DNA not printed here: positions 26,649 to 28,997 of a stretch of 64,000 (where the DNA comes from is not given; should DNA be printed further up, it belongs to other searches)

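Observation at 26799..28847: Large Cys/Asp/His-rich surface protein with unusual topology (signal, TM hairpin, ~530-aa ectodomain, C-terminal TM)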

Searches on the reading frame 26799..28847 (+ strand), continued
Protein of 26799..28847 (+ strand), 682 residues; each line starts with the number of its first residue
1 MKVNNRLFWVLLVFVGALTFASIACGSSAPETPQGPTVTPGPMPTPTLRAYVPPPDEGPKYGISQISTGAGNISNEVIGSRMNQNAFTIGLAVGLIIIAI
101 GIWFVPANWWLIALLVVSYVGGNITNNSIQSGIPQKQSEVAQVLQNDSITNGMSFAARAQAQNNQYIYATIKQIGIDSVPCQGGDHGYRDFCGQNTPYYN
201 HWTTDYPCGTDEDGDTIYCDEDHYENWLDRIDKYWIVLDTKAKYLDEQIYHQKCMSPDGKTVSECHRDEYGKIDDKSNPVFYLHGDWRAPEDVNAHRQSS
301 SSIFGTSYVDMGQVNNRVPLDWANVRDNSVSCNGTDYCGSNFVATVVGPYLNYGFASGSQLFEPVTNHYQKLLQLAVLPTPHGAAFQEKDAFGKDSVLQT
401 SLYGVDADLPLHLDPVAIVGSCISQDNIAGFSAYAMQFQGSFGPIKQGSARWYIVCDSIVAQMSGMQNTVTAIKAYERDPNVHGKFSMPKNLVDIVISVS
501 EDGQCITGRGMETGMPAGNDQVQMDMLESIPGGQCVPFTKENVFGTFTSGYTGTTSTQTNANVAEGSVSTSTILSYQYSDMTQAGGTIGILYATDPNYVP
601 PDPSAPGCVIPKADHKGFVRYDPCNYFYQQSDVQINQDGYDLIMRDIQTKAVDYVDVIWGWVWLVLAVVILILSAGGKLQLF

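Call 81: find_encoding_contigs(protein=P0033, flank=8000, max_places=3)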
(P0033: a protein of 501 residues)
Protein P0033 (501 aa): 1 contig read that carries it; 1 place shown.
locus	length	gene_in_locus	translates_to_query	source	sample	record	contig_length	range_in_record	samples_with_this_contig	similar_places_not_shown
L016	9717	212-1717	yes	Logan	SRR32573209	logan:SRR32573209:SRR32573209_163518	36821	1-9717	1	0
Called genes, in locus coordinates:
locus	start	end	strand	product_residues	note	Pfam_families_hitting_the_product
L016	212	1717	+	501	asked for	-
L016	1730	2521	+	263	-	-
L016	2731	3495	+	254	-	-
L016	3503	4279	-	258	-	PF00950:ABC-3, PF01032:FecCD (weak)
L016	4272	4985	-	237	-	PF00005:ABC_tran, PF13304:AAA_21 (faint)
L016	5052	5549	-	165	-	-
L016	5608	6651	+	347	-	PF00579:tRNA-synt_1b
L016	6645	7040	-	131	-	PF00072:Response_reg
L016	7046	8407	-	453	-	PF00512:HisKA, PF02518:HATPase_c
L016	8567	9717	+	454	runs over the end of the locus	PF00682:HMGL-like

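Call 106: find_homologous_proteins(query=A4, max_evalue=0.001)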
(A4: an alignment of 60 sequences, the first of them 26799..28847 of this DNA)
Query A4 (60 sequences) (682 aa, profile of the alignment): 7 proteins with E <= 0.001 among 8000 candidates.
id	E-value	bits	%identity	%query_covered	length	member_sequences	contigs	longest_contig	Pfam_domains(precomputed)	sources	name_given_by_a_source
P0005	3.8e-161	556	51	96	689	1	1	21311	-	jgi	jgi:hypothetical protein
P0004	9.1e-161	554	51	99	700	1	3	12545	-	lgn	-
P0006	9.0e-159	548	40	100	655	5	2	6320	-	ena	-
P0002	3.2e-149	516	65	100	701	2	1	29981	-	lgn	-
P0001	1.3e-146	508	100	100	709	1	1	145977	-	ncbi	-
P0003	7.5e-145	502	52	98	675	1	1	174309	-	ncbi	-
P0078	9.5e-114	399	24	21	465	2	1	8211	-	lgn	-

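Call 107: list_cluster_members(proteins=[P0001, P0003, P0006])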
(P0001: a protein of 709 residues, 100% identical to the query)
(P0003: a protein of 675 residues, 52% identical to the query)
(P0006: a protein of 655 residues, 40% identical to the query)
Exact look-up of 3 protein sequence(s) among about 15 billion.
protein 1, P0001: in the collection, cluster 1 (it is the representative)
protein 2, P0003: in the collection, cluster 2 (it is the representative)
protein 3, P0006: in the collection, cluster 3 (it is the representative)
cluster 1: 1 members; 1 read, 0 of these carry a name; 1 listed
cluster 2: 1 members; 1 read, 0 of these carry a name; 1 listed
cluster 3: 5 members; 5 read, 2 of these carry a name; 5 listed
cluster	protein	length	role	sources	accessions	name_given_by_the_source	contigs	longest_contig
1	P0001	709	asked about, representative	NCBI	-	-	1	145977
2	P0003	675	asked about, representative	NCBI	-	-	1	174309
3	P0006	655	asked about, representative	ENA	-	-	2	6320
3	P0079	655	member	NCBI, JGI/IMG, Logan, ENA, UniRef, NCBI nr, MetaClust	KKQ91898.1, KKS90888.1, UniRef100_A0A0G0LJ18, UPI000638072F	MAG: hypothetical protein UT17_C0004G0246 [Candidatus Woesebacteria bacterium ... | Uncharacterized protein n=3 Tax=Candidatus Woeseibacteriota TaxID=1752722 ... | status=active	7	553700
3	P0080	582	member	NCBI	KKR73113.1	MAG: hypothetical protein UU16_C0030G0001, partial [Candidatus Woesebacteria bacterium ...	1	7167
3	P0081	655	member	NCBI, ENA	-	-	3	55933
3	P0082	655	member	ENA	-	-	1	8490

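Call 108: search_protein_families(library=phrogs, proteins=[L013:5984-6547:+, L014:5926-6495:+, L015:5622-6263:+, L016:1730-2521:+, L001:12051-12968:+, L003:9969-10883:+, L006:9996-10916:+], max_evalue=0.1)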
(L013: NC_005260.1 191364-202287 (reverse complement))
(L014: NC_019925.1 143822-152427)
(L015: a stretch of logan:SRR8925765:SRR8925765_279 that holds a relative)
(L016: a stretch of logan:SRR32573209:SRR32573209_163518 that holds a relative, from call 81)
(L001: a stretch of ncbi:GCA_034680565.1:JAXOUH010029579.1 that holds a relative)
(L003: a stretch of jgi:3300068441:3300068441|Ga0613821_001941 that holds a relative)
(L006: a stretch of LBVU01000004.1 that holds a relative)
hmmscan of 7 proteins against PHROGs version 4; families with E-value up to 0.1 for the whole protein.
L013:5984-6547:+ (187 aa): 2 families
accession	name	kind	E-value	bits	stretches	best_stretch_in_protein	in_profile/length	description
phrog_1383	-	head and packaging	1.1e-76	257.6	1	1-187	1-186/187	virion structural protein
phrog_1224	-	head and packaging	0.074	13.3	1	59-135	280-358/438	endolysin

L014:5926-6495:+ (189 aa): 2 families
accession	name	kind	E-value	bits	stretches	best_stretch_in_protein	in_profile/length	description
phrog_1383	-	head and packaging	2e-86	289.4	1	5-188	3-186/187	virion structural protein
phrog_6664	-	unknown function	0.016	16.7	1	11-54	4-51/97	-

L015:5622-6263:+ (213 aa): 1 family
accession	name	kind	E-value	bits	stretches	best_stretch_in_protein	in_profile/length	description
phrog_1383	-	head and packaging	3.8e-25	89.6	1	4-206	2-182/187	virion structural protein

L016:1730-2521:+ (263 aa): 2 families
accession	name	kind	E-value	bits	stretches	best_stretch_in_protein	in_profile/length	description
phrog_1383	-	head and packaging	0.022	15.3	1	7-98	5-89/187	virion structural protein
phrog_30411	-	unknown function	0.088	13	0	219-235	143-159/229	-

L001:12051-12968:+ (305 aa): 0 families

L003:9969-10883:+ (304 aa): 0 families

L006:9996-10916:+ (306 aa): 1 family
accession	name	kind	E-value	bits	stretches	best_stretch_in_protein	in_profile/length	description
phrog_26986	-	unknown function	0.092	13.4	0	96-159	179-242/272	-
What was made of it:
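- On phrog_2087 (phage membrane protein family, unknown function): The phage partners hit phrog_1383 at 1e-76, 2e-86 and 4e-25 (call 108).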

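Call 109: search_protein_families(library=pfam, proteins=[L015:5622-6263:+, L016:1730-2521:+, L016:2731-3495:+, L001:12051-12968:+, L003:9969-10883:+, L006:9996-10916:+], max_evalue=1)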
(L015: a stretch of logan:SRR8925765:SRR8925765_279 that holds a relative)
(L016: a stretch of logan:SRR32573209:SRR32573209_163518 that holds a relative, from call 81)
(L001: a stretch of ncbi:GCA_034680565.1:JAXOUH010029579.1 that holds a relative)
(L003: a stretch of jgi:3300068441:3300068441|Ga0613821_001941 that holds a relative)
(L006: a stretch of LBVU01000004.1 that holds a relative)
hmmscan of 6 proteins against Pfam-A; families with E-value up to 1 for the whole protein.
L015:5622-6263:+ (213 aa): 2 families
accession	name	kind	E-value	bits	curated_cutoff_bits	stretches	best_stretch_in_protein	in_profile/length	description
PF06305.16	LapA_dom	-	0.0093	16.3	28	1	7-45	21-58/64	Lipopolysaccharide assembly protein A domain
PF01484.22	Col_cuticle_N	-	0.056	14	23.5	1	12-34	8-30/50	Nematode cuticle collagen N-terminal domain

L016:1730-2521:+ (263 aa): 2 families
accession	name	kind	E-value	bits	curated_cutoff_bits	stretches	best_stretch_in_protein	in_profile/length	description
PF09539.15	DUF2385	-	0.054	14.5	25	1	19-73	19-71/96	Protein of unknown function (DUF2385)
PF24585.1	YunG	-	0.069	13.8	27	0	211-234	24-46/116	YunG protein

L016:2731-3495:+ (254 aa): 1 family
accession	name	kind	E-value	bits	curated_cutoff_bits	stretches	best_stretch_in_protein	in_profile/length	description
PF17254.7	DUF5321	-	0.18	11.7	27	1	30-48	87-105/160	Family of unknown function (DUF5321)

L001:12051-12968:+ (305 aa): 1 family
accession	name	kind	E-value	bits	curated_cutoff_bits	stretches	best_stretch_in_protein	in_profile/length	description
PF00585.24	Thr_dehydrat_C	-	0.18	12.1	27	1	50-91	43-84/91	C-terminal regulatory domain of Threonine dehydratase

L003:9969-10883:+ (304 aa): 2 families
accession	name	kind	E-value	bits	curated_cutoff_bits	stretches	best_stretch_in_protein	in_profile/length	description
PF21427.2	Gp7_5th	-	0.15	12.5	27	1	52-93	24-65/96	Baseplate wedge protein gp7, domain V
PF13627.12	LptM_cons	-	0.21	11.9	27.3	1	9-23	2-16/23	LPS-assembly lipoprotein LptM, conserved region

L006:9996-10916:+ (306 aa): 2 families
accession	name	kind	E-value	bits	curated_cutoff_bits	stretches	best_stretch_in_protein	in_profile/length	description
PF12912.12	N_NLPC_P60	-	0.062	13.8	25.4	1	11-53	2-43/118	NLPC_P60 stabilising domain, N term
PF06868.16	DUF1257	-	0.13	12.9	22.2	1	151-195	43-86/103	Protein of unknown function (DUF1257)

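Call 114: find_encoding_contigs(protein=P0016, flank=7000, max_places=2)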
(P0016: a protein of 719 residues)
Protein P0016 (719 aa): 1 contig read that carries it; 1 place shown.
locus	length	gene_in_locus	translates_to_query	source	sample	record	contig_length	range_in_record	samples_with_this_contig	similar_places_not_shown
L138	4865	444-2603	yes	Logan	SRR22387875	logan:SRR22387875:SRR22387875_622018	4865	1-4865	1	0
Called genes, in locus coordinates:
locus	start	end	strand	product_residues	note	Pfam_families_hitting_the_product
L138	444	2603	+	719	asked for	-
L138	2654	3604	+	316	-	-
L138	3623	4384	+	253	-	-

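Call 115: find_encoding_contigs(protein=P0023, flank=7000, max_places=2)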
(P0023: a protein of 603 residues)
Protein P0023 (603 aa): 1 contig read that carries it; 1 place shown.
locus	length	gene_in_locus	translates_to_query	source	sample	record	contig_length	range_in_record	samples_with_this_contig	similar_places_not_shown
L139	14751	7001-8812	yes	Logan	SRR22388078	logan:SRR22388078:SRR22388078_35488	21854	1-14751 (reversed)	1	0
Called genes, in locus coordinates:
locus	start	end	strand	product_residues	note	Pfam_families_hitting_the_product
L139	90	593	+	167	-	PF00254:FKBP_C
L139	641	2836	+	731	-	-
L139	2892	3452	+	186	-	PF09335:VTT_dom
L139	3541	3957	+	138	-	PF08570:DUF1761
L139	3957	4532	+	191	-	PF01161:PBP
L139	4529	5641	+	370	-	PF01702:TGT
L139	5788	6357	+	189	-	PF13399:LytR_C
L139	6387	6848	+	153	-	-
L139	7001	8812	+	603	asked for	-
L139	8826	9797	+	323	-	-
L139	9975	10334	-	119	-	-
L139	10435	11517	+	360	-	PF03462:PCRF, PF00472:RF-1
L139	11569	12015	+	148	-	-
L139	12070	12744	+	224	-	PF02463:SMC_N (faint), PF06414:Zeta_toxin (weak), PF00005:ABC_tran, PF13304:AAA_21 (faint)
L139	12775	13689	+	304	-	PF18075:FtsX_ECD, PF02687:FtsX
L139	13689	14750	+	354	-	?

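Call 116: find_encoding_contigs(protein=P0039, flank=7000, max_places=2)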
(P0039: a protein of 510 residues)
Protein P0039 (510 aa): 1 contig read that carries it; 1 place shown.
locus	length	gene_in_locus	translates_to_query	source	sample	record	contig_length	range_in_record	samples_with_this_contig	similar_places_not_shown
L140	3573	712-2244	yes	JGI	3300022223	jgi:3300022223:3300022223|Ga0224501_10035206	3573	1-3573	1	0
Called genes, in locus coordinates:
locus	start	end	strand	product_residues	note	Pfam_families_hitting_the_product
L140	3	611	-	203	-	?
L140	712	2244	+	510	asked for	-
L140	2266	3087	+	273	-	-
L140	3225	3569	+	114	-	-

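Call 118: search_protein_families(library=padloc, proteins=[window:26799-28847:+, P0023, P0057, L013:4866-5921:+, L013:5984-6547:+], max_evalue=1)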
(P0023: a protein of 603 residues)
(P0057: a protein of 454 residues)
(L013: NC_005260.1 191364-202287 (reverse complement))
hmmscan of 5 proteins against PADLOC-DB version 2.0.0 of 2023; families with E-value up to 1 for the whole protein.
window:26799-28847:+ (682 aa): 0 families

P0023 (603 aa): 0 families

P0057 (454 aa): 0 families

L013:4866-5921:+ (351 aa): 0 families

L013:5984-6547:+ (187 aa): 0 families

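Call 129: search_solved_structures(query=A12, max_evalue=10)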
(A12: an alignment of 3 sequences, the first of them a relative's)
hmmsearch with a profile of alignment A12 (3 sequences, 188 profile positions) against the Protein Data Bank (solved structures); distinct sequences matched with E-value up to 10: 4.
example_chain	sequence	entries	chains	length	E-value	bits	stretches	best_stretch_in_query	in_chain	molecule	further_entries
3geu_A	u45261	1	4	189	0.0048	20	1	25-115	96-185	Intercellular adhesion protein R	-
2etd_A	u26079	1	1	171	0.16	15.1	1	36-159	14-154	lemA protein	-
9ub7_A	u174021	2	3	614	0.3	14.1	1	8-74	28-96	GPI transamidase component GAA1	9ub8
7ns4_b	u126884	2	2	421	2.7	11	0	124-165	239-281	E3 ubiquitin-protein ligase RMD5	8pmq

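Call 130: search_solved_structures(query=A11, max_evalue=10)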
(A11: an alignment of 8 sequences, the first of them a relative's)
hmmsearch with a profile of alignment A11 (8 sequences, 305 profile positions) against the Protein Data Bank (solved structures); distinct sequences matched with E-value up to 10: 5.
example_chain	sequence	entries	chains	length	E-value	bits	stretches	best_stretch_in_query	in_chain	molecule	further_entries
2etd_A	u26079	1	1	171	0.14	14.6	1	43-174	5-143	lemA protein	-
8bvp_A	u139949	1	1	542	0.5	12.8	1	67-156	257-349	Restriction endonuclease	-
9leg_D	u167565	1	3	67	0.5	12.8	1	8-30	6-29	Lipoprotein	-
8jhu_A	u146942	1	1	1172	0.53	12.7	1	67-156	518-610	Legionella pneumophila effector protein SidI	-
8y6v_J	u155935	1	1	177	1.2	11.6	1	177-220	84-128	gp119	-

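Call 131: search_solved_structures(query=A11, max_evalue=0.2, show_alignments=1)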
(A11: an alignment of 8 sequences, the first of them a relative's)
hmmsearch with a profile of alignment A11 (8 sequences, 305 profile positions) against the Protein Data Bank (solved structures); distinct sequences matched with E-value up to 0.2: 1.
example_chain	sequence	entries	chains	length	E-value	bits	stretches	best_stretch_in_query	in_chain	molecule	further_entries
2etd_A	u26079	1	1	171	0.14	14.6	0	43-174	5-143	lemA protein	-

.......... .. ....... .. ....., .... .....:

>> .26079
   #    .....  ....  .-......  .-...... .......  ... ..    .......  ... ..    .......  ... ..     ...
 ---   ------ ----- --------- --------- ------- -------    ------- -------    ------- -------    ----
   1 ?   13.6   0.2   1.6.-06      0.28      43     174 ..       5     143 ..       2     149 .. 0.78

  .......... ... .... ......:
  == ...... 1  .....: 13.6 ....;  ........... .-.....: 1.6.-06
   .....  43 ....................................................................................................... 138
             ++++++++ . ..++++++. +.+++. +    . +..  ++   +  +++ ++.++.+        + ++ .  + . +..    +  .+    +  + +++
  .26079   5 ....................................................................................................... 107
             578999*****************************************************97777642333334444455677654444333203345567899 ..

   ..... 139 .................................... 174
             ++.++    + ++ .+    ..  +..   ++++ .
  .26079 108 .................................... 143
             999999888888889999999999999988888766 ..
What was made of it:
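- Closest known: LemA family. Same: 2ETD is the top or second PDB hit of both partner profiles, aligned almost end to end (calls 129-131).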
